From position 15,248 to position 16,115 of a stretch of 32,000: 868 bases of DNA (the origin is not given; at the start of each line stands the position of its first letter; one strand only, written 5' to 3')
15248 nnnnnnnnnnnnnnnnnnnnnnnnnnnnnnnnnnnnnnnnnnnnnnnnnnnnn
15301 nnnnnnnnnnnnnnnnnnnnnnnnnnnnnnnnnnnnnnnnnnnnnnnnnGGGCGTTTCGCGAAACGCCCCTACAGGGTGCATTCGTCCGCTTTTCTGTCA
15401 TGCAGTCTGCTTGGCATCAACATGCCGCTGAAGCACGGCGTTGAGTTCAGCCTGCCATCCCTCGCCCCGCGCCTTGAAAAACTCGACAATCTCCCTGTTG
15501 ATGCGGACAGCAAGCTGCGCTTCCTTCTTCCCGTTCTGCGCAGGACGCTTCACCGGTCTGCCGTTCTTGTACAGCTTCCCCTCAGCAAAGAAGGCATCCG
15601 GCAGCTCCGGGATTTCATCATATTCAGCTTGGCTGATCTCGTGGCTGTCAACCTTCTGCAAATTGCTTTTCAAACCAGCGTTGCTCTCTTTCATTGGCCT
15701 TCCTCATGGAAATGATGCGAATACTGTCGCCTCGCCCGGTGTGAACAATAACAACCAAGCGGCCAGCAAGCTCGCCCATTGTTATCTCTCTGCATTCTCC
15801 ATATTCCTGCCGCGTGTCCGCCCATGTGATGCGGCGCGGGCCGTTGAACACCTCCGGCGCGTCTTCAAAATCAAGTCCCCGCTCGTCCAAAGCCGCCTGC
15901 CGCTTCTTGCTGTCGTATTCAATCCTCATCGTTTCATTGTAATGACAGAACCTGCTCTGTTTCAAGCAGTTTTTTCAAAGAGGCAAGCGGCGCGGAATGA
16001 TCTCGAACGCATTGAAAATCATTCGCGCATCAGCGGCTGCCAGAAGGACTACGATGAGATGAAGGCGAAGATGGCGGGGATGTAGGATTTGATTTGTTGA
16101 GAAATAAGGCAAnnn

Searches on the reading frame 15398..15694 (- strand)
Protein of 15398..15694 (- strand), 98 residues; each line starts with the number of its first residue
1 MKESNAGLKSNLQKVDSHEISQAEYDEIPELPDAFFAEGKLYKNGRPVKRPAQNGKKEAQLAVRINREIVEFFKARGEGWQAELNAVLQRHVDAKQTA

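Call 62: search_protein_families(library=pfam, proteins=[window:15398-15694:-], max_evalue=0.01)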
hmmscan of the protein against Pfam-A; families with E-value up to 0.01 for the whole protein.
window:15398-15694:- (98 aa): 1 family
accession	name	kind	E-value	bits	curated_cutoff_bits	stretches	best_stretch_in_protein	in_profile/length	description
PF14384.12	BrnA_antitoxin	-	6.1e-14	52.6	26.1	1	28-91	2-67/68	BrnA antitoxin of type II toxin-antitoxin system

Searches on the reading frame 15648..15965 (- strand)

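Call 62: search_protein_families(library=pfam, proteins=[window:15648-15965:-], max_evalue=0.01)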
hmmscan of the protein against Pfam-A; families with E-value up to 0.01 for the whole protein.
window:15648-15965:- (105 aa): 1 family
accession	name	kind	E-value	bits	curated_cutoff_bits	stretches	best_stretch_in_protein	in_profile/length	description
PF04365.19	BrnT_toxin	-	1.8e-25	89.5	34.5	1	17-94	1-77/77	Ribonuclease toxin, BrnT, of type II toxin-antitoxin system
